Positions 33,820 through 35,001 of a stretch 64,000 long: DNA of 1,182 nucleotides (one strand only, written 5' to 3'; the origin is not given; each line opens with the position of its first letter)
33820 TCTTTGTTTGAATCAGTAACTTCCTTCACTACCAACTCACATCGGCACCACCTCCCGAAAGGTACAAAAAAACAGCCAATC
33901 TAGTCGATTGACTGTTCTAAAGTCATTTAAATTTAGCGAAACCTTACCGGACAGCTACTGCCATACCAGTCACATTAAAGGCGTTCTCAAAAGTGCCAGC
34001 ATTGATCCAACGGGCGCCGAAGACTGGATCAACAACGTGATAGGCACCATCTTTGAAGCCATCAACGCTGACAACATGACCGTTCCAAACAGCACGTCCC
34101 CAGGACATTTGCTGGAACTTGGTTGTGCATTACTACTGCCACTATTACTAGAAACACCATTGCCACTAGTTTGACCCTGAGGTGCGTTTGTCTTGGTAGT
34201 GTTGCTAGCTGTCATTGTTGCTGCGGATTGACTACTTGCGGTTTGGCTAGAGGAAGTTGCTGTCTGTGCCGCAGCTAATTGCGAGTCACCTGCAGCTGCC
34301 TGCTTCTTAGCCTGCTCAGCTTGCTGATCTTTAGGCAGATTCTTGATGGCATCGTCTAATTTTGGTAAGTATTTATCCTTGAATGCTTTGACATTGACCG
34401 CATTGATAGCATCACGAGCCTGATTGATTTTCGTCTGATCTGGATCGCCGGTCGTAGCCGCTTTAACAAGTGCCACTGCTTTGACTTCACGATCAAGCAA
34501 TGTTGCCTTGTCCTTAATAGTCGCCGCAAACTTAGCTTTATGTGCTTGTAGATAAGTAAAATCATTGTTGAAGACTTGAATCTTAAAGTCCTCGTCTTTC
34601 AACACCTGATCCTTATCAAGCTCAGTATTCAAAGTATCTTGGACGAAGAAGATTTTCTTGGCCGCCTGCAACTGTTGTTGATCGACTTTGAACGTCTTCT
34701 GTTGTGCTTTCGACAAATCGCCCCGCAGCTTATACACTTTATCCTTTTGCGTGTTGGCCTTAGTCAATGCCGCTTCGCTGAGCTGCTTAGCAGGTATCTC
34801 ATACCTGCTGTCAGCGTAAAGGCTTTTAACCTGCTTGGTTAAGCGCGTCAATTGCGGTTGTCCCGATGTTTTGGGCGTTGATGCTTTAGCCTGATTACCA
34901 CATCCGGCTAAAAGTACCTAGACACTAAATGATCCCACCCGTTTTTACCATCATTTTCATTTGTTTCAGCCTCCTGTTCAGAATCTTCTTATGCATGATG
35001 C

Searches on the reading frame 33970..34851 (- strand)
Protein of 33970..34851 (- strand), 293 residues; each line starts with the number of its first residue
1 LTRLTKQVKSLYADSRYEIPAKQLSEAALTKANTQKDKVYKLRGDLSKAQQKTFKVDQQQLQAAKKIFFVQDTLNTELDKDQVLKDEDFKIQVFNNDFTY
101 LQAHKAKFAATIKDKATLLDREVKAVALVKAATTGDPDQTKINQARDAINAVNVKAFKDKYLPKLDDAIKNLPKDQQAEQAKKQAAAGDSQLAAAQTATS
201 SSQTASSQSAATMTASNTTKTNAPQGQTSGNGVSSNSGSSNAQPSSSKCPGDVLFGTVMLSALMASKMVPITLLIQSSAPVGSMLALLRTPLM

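Call 4: search_protein_families(library=pfam, proteins=[window:33970-34851:-], max_evalue=1)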
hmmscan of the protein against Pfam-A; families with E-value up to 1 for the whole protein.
window:33970-34851:- (293 aa): 0 families

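Call 8: search_protein_families(library=phrogs, proteins=[window:33970-34851:-], max_evalue=1)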
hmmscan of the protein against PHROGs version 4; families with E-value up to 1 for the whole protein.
window:33970-34851:- (293 aa): 1 family
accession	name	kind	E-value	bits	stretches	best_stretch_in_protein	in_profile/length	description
phrog_8766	-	unknown function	0.067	13.8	1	89-242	81-234/262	-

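Call 9: search_protein_families(library=ncbifam, proteins=[window:33970-34851:-], max_evalue=1)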
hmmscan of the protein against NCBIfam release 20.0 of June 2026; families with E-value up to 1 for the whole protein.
window:33970-34851:- (293 aa): 1 family
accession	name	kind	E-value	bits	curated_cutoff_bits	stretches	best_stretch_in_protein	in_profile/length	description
NF009013.0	PRK12355.2-4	subfamily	0.43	9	605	1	132-251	38-150/576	type-F conjugative transfer system mating-pair stabilization protein TraN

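Call 10: search_protein_families(library=padloc, proteins=[window:33970-34851:-], max_evalue=1)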
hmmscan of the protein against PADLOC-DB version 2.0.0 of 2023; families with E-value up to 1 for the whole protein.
window:33970-34851:- (293 aa): 0 families
